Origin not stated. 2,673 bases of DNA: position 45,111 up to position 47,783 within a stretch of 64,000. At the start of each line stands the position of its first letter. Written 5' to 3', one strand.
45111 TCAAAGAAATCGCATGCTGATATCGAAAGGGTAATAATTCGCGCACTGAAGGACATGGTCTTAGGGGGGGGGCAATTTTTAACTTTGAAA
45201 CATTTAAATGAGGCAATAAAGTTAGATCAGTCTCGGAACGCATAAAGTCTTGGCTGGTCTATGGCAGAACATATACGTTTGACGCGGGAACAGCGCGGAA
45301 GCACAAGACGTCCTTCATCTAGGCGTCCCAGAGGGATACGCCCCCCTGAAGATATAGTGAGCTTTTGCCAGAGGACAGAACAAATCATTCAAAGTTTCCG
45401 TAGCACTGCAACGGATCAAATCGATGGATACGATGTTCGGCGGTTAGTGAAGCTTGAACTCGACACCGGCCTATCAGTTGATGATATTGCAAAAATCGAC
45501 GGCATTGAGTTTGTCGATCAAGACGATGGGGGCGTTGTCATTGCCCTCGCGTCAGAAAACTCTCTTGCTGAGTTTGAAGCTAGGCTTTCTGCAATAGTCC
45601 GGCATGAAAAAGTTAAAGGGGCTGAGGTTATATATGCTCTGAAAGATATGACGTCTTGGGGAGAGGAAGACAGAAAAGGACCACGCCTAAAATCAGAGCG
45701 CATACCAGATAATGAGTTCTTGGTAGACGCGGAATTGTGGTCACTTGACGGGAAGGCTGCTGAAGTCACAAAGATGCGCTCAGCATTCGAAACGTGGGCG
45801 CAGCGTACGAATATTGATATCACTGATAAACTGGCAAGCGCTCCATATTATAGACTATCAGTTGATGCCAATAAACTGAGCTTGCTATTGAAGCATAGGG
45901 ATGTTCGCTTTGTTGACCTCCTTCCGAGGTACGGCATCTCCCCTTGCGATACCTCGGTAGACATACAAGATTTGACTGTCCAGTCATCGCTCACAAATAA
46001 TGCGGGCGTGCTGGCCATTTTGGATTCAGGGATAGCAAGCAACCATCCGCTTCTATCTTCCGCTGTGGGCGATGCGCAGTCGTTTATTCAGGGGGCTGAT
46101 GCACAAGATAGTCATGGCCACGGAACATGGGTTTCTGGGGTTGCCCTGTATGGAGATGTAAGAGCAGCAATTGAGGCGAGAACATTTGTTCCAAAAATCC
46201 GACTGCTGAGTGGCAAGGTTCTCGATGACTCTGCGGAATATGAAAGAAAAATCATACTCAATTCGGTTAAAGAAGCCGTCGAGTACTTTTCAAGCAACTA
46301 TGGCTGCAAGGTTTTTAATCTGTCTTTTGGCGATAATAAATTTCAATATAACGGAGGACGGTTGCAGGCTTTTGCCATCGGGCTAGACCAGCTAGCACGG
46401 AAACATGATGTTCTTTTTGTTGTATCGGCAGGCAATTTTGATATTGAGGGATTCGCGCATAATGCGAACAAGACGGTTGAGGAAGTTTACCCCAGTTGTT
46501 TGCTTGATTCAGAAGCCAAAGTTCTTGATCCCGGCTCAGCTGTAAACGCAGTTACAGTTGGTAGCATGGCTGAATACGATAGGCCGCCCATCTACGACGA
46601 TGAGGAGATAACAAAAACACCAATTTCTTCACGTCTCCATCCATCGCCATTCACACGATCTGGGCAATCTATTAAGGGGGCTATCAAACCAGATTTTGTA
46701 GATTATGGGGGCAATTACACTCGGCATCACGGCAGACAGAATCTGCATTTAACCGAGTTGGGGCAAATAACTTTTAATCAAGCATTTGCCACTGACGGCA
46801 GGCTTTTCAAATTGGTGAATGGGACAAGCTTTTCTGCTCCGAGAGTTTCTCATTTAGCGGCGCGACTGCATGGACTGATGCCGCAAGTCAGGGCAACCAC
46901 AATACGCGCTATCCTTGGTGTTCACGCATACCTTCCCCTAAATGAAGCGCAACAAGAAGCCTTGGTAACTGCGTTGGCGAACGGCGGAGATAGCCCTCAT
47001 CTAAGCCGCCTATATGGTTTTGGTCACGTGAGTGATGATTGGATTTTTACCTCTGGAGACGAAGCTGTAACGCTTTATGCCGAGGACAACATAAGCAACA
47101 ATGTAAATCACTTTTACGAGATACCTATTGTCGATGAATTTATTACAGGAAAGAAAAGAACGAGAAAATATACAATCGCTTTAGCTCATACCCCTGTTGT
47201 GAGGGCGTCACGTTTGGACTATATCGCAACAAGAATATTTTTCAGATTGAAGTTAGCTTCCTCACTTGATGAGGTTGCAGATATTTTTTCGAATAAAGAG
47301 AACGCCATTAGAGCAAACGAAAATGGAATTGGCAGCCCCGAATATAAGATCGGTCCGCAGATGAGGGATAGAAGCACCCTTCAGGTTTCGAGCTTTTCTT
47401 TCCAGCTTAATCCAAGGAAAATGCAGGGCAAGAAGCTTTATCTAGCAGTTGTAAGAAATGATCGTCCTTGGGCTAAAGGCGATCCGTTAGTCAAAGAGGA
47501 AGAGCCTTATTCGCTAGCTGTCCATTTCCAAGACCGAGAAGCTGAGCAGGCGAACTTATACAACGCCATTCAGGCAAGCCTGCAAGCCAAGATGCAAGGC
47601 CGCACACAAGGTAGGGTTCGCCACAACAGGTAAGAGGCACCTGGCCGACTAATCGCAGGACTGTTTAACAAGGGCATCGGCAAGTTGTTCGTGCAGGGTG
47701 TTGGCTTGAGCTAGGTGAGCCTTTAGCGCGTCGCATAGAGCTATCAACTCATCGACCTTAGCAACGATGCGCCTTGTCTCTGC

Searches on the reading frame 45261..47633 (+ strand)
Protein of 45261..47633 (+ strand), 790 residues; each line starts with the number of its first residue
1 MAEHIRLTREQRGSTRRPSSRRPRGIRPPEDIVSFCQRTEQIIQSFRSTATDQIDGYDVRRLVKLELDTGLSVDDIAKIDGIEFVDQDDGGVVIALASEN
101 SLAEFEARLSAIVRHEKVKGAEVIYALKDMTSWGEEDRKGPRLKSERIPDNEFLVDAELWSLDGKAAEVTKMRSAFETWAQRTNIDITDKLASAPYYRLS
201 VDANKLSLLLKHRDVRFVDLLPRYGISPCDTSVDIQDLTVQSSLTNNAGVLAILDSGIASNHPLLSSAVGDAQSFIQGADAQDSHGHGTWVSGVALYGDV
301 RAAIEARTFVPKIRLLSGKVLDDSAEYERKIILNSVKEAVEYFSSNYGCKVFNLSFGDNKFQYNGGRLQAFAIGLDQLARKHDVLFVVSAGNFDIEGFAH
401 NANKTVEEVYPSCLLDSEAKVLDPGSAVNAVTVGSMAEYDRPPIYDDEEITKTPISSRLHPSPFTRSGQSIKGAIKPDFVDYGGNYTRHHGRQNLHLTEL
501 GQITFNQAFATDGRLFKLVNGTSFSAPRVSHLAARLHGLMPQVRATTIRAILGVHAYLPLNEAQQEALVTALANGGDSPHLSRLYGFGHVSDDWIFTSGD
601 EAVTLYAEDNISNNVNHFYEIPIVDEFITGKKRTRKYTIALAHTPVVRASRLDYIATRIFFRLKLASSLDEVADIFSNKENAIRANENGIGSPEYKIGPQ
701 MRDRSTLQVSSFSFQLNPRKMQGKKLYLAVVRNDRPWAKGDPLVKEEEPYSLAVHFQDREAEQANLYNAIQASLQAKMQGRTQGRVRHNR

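Call 7: search_protein_families(library=pfam, proteins=[window:45261-47633:+], max_evalue=0.01)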
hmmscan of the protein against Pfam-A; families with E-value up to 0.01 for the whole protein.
window:45261-47633:+ (790 aa): 1 family
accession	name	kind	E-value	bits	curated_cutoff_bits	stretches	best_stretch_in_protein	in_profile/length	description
PF00082.27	Peptidase_S8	-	1.4e-38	133.3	21.8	1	250-588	5-288/288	Subtilase family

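Call 8: search_protein_families(library=padloc, proteins=[window:45261-47633:+], max_evalue=0.01)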
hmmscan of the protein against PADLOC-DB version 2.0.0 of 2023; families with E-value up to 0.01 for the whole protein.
window:45261-47633:+ (790 aa): 9 families
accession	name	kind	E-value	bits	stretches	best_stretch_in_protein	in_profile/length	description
PDLC02198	IetS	-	1.9e-198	659.2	1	3-787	5-792/795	-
PDLC02197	IetS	-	6.5e-45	151.7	1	97-647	106-614/749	-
PDLC04233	IetS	-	6.9e-40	134.9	1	207-781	261-851/855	-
PDLC02201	IetS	-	1.1e-37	127.7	1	173-660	176-619/781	-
PDLC02199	IetS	-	1.7e-28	97.3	1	198-559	264-603/826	-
PDLC02202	IetS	-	7.7e-28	95.2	1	240-612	289-602/780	-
PDLC02200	IetS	-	2.8e-24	83.3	1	202-559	224-553/780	-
PDLC04234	IetS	-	1.6e-18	64.3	1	239-544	294-629/656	-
PDLC03014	subtilase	-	4.4e-10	37.6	1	250-552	175-371/391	-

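Call 18: find_encoding_contigs(protein=window:45261-47633:+, flank=10000, max_places=10)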
Protein window:45261-47633:+ (790 aa): no gene with exactly this product is on record in the collection.

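Call 26: find_homologous_proteins(query=window:45261-47633:+, max_evalue=1e-20)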
Query window:45261-47633:+ (790 aa): 1090 proteins with E <= 1e-20 among 8000 candidates; the best 120 are listed.
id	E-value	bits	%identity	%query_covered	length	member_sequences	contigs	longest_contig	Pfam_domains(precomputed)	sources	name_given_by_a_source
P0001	0.0e+0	1641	100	92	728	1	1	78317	PF27210.1,PF27160.1,PF00082.28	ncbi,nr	ncbi:MAG: S8 family peptidase [Alphaproteobacteria bacterium]|nr:S8 family peptidase [Alphaproteobac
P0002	0.0e+0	1419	79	100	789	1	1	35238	PF27210.1,PF27160.1,PF00082.28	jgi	jgi:hypothetical protein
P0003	1.1e-284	964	53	100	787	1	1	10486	PF27210.1,PF27160.1,PF00082.28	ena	-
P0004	5.1e-283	959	54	99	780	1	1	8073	PF27210.1,PF27160.1,PF00082.28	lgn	-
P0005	2.5e-282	957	56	99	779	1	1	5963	PF27210.1,PF27160.1,PF00082.28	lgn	-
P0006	1.2e-277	941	58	90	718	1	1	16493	PF27210.1,PF27160.1,PF00082.28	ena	-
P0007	9.0e-275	932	53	99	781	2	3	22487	PF27210.1,PF27160.1,PF00082.28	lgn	-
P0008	1.2e-165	571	41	99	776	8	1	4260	PF27210.1,PF27160.1,PF00082.28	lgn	-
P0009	6.8e-162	558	41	98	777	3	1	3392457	PF27210.1,PF27160.1,PF00082.28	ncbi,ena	-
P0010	6.8e-162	558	40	98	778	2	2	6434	PF27210.1,PF27160.1,PF00082.28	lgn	-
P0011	6.8e-162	558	41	99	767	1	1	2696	PF27210.1,PF27160.1,PF00082.28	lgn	-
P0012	7.8e-162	558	41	99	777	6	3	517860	PF27210.1,PF27160.1,PF00082.28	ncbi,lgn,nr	ncbi:MAG: S8 family peptidase [Desulfuromonadaceae bacterium]|nr:S8 family peptidase [Desulfuromonad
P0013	8.4e-162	558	40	98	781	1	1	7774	PF27210.1,PF27160.1,PF00082.28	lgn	-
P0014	9.3e-162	558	41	96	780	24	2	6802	PF27210.1,PF27160.1,PF00082.28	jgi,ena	-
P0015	1.0e-160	555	39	99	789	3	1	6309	PF27210.1,PF27160.1,PF00082.28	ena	-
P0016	1.3e-160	554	40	99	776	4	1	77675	PF27210.1,PF27160.1,PF00082.28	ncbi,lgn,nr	ncbi:MAG: S8 family peptidase [Geobacteraceae bacterium]|nr:S8 family peptidase [Geobacteraceae bact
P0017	1.4e-160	554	40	99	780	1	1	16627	PF27210.1,PF27160.1,PF00082.28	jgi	jgi:hypothetical protein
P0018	2.7e-160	553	41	99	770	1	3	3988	PF27210.1,PF27160.1,PF00082.28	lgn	-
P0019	2.9e-160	553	41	98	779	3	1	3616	PF27210.1,PF27160.1,PF00082.28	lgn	-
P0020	3.0e-160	553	41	97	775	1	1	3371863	PF27210.1,PF27160.1,PF00082.28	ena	-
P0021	3.1e-160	553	40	98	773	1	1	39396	PF27210.1,PF27160.1,PF00082.28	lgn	-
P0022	3.7e-160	553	41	94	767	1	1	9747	PF27210.1,PF27160.1,PF00082.28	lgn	-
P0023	4.9e-160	552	40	99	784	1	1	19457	PF27210.1,PF27160.1,PF00082.28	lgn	-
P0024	8.6e-160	552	40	99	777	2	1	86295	PF27210.1,PF27160.1,PF00082.28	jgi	-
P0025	1.1e-159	551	39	99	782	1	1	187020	PF27210.1,PF27160.1,PF00082.28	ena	-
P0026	1.7e-159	551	41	99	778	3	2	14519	PF27210.1,PF27160.1,PF00082.28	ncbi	-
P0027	1.8e-159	550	40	99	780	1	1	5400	PF27210.1,PF27160.1,PF00082.28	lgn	-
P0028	2.1e-159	550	40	99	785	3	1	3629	PF27210.1,PF27160.1,PF00082.28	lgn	-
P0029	2.7e-159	550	41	99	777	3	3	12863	PF27210.1,PF27160.1,PF00082.28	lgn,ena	-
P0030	2.8e-159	550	42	96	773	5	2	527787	PF27210.1,PF27160.1,PF00082.28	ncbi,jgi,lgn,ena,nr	ncbi:MAG TPA: S8 family peptidase [Rhodocyclaceae bacterium]|nr:S8 family peptidase [Rhodocyclaceae 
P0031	2.9e-159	550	40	99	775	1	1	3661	PF27210.1,PF27160.1,PF00082.28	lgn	-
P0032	5.1e-159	549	39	98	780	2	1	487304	PF27210.1,PF27160.1,PF00082.28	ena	-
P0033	5.9e-159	549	41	99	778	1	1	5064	PF27210.1,PF27160.1,PF00082.28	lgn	-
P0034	8.4e-159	548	38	99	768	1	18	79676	PF27210.1,PF27160.1,PF00082.28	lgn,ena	-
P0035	9.7e-159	548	39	99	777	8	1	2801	PF27210.1,PF27160.1,PF00082.28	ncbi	-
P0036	1.1e-158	548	41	98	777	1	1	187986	PF27210.1,PF27160.1,PF00082.28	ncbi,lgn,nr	ncbi:MAG TPA: S8 family peptidase [Candidatus Acidoferrales bacterium]|nr:S8 family peptidase [Candi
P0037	1.1e-158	548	40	99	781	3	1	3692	PF27210.1,PF27160.1,PF00082.28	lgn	-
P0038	1.4e-158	547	39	95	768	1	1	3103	PF27210.1,PF27160.1,PF00082.28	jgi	jgi:hypothetical protein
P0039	3.7e-158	546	40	98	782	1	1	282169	PF27210.1,PF27160.1,PF00082.28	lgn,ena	-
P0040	6.0e-158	545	39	98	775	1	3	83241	PF27210.1,PF27160.1,PF00082.28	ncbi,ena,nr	ncbi:MAG TPA: S8 family peptidase [Acidiferrobacteraceae bacterium]|nr:S8 family peptidase [Acidifer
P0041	1.0e-157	545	39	97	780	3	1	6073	PF27210.1,PF27160.1,PF00082.28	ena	-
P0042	1.2e-157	544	40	99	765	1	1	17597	PF27210.1,PF27160.1,PF00082.28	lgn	-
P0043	2.5e-157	543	40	99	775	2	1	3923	PF27210.1,PF27160.1,PF00082.28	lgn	-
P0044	4.1e-157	543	40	98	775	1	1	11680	PF27210.1,PF27160.1,PF00082.28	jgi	-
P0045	4.5e-157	543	41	99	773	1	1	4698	PF27210.1,PF27160.1,PF00082.28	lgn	-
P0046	4.5e-157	543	40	98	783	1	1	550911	PF27210.1,PF27160.1,PF00082.28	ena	-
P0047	5.9e-157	542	39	99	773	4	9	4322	PF27210.1,PF27160.1,PF00082.28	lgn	-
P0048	7.4e-157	542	41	97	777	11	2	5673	PF27210.1,PF27160.1,PF00082.28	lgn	-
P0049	9.9e-157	541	39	93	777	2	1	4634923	PF27210.1,PF27160.1,PF00082.28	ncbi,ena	-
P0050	1.3e-156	541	39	97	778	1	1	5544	PF27210.1,PF27160.1,PF00082.28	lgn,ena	-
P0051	1.3e-156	541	41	99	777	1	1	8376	PF27210.1,PF27160.1,PF00082.28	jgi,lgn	jgi:hypothetical protein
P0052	2.1e-156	540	41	98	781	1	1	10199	PF27210.1,PF27160.1,PF00082.28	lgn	-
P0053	2.5e-156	540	39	95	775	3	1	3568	PF27210.1,PF27160.1,PF00082.28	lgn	-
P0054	2.5e-156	540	41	95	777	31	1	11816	PF27210.1,PF27160.1,PF00082.28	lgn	-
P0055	3.1e-156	540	39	94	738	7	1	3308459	PF27210.1,PF27160.1,PF00082.28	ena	-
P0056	3.1e-156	540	40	99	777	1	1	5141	PF27210.1,PF27160.1,PF00082.28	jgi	jgi:hypothetical protein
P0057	3.5e-156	540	39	99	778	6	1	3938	PF27210.1,PF27160.1,PF00082.28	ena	-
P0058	3.8e-156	539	40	98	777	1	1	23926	PF27210.1,PF27160.1,PF00082.28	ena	-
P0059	4.2e-156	539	40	97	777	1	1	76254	PF27210.1,PF27160.1,PF00082.28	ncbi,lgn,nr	ncbi:MAG: S8 family peptidase [Deltaproteobacteria bacterium]|nr:S8 family peptidase [Deltaproteobac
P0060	4.7e-156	539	39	99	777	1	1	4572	PF27210.1,PF27160.1,PF00082.28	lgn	-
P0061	5.6e-156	539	39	99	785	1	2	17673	PF27210.1,PF27160.1,PF00082.28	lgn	-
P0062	6.1e-156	539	39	99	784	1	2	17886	PF27210.1,PF27160.1,PF00082.28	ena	-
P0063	6.3e-156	539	39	97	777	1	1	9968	PF27210.1,PF27160.1,PF00082.28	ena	-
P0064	7.6e-156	538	40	99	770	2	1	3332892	PF27210.1,PF27160.1,PF00082.28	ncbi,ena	-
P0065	9.4e-156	538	42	89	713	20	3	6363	PF27210.1,PF27160.1,PF00082.28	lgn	-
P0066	9.9e-156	538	39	93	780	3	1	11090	PF27210.1,PF27160.1,PF00082.28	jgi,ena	-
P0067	1.1e-155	538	40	99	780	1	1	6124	PF27210.1,PF27160.1,PF00082.28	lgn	-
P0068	1.2e-155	538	39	93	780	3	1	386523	PF27210.1,PF27160.1,PF00082.28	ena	-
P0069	1.5e-155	537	41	98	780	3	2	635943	PF27210.1,PF27160.1,PF00082.28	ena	-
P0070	1.8e-155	537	39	99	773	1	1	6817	PF27210.1,PF27160.1,PF00082.28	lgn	-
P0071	2.5e-155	537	38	99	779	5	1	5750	PF27210.1,PF27160.1,PF00082.28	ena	-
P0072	2.5e-155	537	39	99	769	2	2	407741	PF27210.1,PF27160.1,PF00082.28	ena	-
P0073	2.9e-155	537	39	97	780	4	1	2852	PF27210.1,PF27160.1,PF00082.28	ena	-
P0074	3.6e-155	536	40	93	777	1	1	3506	PF27210.1,PF27160.1,PF00082.28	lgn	-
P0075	4.2e-155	536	39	98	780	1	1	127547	PF27210.1,PF27160.1,PF00082.28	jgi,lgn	-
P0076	4.9e-155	536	39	97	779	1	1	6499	PF27210.1,PF27160.1,PF00082.28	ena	-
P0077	5.1e-155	536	39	98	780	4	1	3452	PF27210.1,PF27160.1,PF00082.28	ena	-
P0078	5.2e-155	536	39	99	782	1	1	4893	PF27210.1,PF27160.1,PF00082.28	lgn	-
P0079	6.7e-155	535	40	96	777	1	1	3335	PF27210.1,PF27160.1,PF00082.28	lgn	-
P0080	7.2e-155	535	39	99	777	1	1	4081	PF27210.1,PF27160.1,PF00082.28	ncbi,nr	ncbi:MAG: S8 family peptidase [Gammaproteobacteria bacterium]|nr:S8 family peptidase [Gammaproteobac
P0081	8.4e-155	535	39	98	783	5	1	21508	PF27210.1,PF27160.1,PF00082.28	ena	-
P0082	1.1e-154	535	40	96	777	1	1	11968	PF27210.1,PF27160.1,PF00082.28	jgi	jgi:hypothetical protein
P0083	1.4e-154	534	40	99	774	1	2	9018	PF27210.1,PF27160.1,PF00082.28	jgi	-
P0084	1.5e-154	534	41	99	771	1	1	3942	PF27210.1,PF27160.1,PF00082.28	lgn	-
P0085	1.5e-154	534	39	98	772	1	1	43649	PF27210.1,PF27160.1,PF00082.28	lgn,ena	-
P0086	1.7e-154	534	39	99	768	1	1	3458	PF27210.1,PF27160.1,PF00082.28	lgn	-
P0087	1.8e-154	534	38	99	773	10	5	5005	PF27210.1,PF27160.1,PF00082.28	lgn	-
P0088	1.9e-154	534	39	96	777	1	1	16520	PF27210.1,PF27160.1,PF00082.28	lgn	-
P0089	1.9e-154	534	40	98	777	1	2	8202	PF27210.1,PF27160.1,PF00082.28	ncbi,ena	-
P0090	2.2e-154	534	39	93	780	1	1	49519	PF27210.1,PF27160.1,PF00082.28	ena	-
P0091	2.2e-154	534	40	97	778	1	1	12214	PF27210.1,PF27160.1,PF00082.28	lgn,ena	-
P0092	2.5e-154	533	38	98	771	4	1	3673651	PF27210.1,PF27160.1,PF00082.28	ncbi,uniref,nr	ncbi:S8 family peptidase [Methylomonas paludis]|uniref:S8 family peptidase n=1 Tax=Methylomonas palu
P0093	2.8e-154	533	40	99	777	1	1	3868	PF27210.1,PF27160.1,PF00082.28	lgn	-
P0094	2.8e-154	533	39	98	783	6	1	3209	PF27210.1,PF27160.1,PF00082.28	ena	-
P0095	2.8e-154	533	39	94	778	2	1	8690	PF27210.1,PF27160.1,PF00082.28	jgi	jgi:hypothetical protein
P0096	3.3e-154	533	41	91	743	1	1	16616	PF27210.1,PF27160.1,PF00082.28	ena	-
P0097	5.6e-154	532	39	99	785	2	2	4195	PF27210.1,PF27160.1,PF00082.28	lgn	-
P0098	5.8e-154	532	40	97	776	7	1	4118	PF27210.1,PF27160.1,PF00082.28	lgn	-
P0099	6.5e-154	532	39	97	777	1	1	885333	PF27210.1,PF27160.1,PF00082.28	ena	-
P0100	6.6e-154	532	39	97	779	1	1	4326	PF27210.1,PF27160.1,PF00082.28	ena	-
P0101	7.9e-154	532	38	94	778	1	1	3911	PF27210.1,PF27160.1,PF00082.28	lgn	-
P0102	8.0e-154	532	41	96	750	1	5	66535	PF27210.1,PF27160.1,PF00082.28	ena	-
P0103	8.3e-154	532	40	98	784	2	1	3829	PF27210.1,PF27160.1,PF00082.28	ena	-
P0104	9.5e-154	532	39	98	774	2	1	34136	PF27210.1,PF27160.1,PF00082.28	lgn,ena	-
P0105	1.1e-153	531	40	99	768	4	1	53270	PF27210.1,PF27160.1,PF00082.28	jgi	jgi:hypothetical protein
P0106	1.1e-153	531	40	99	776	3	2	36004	PF27210.1,PF27160.1,PF00082.28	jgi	-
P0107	1.3e-153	531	38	99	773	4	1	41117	PF27210.1,PF27160.1,PF00082.28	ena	-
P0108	1.4e-153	531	40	91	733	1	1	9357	PF27210.1,PF27160.1,PF00082.28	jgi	jgi:hypothetical protein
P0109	1.6e-153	531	40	98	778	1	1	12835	PF27210.1,PF27160.1,PF00082.28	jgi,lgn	-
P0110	1.6e-153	531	39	99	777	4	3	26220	PF27210.1,PF27160.1,PF00082.28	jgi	jgi:hypothetical protein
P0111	1.8e-153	531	40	99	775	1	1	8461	PF27210.1,PF27160.1,PF00082.28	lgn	-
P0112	2.1e-153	530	39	99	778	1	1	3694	PF27210.1,PF27160.1,PF00082.28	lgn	-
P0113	2.2e-153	530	40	95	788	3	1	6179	PF27210.1,PF27160.1,PF00082.28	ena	-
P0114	2.5e-153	530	40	98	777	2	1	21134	PF27210.1,PF27160.1,PF00082.28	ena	-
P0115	2.5e-153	530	39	99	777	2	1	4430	PF27210.1,PF27160.1,PF00082.28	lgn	-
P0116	2.9e-153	530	38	98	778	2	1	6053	PF27210.1,PF27160.1,PF00082.28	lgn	-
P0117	3.2e-153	530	38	99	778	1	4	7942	PF27210.1,PF27160.1,PF00082.28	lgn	-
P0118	3.2e-153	530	39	93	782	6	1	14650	PF27210.1,PF27160.1,PF00082.28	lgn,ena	-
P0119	3.3e-153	530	40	93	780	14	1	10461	PF27210.1,PF27160.1,PF00082.28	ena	-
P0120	3.3e-153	530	40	94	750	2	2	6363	PF27210.1,PF27160.1,PF00082.28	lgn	-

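Call 27: find_encoding_contigs(protein=P0002, flank=10000, max_places=4)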
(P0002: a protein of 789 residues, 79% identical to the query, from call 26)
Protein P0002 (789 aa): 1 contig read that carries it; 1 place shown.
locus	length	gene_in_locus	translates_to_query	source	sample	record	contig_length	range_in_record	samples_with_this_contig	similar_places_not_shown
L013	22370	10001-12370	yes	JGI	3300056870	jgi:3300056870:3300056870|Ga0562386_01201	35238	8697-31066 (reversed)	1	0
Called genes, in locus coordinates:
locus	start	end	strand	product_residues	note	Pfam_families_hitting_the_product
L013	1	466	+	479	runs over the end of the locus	PF00224:PK, PF02887:PK_C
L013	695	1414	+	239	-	-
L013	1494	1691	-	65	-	-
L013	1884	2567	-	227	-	PF04366:Ysc84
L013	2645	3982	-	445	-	PF00206:Lyase_1, PF10397:ADSL_C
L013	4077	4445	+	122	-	-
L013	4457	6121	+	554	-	PF00795:CN_hydrolase, PF02540:NAD_synthase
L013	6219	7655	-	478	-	PF20042:DUF6444, PF03050:DDE_Tnp_IS66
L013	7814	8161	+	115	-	PF10038:DUF2274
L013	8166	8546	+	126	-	PF05284:DUF736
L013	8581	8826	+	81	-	-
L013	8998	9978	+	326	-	PF00004:AAA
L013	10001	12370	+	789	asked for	PF27160:Y4kK_N, PF27210:Y4kK_2nd, PF00082:Peptidase_S8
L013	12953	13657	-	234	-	-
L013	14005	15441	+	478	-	PF20042:DUF6444, PF03050:DDE_Tnp_IS66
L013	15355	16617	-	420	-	PF03743:TrbI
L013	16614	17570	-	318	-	PF03524:CagX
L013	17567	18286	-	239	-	PF04335:VirB8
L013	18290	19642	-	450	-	PF04610:TrbL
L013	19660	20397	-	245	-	-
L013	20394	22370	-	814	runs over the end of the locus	PF27097:VirB4_TrbE_N, PF03135:CagE_TrbE_VirB, PF12846:AAA_10 (faint), PF19044:P-loop_TraG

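Call 28: find_encoding_contigs(protein=P0001, flank=10000, max_places=4)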
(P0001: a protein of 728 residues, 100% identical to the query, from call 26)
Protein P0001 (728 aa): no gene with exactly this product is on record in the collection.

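Call 72: search_protein_families(library=phrogs, proteins=[window:45261-47633:+], max_evalue=0.01)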
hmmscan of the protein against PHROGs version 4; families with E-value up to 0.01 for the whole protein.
window:45261-47633:+ (790 aa): 2 families
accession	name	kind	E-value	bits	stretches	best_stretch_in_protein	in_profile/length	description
phrog_3964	-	unknown function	2.8e-91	308.1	1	91-778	108-767/779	-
phrog_3677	-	other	1e-17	64.3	1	245-536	593-807/1125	protease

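Call 74: find_encoding_contigs(protein=P0006, flank=8000, max_places=2)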
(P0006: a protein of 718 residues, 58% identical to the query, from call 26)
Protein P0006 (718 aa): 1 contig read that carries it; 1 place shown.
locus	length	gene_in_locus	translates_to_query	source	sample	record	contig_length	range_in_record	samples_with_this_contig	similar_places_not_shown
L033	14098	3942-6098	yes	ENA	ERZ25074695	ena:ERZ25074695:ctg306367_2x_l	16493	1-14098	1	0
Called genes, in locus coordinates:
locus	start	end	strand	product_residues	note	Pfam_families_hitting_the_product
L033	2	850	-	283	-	?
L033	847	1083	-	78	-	-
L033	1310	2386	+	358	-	PF08808:RES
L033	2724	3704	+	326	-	PF00004:AAA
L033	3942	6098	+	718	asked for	PF27160:Y4kK_N, PF27210:Y4kK_2nd, PF00082:Peptidase_S8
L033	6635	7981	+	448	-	PF02321:OEP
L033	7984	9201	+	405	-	PF25917:BSH_RND (weak), PF25973:BSH_CzcB (weak)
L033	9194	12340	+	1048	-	PF00873:ACR_tran, PF03176:MMPL (faint)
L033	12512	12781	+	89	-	-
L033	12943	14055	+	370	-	PF03951:Gln-synt_N, PF00120:Gln-synt_C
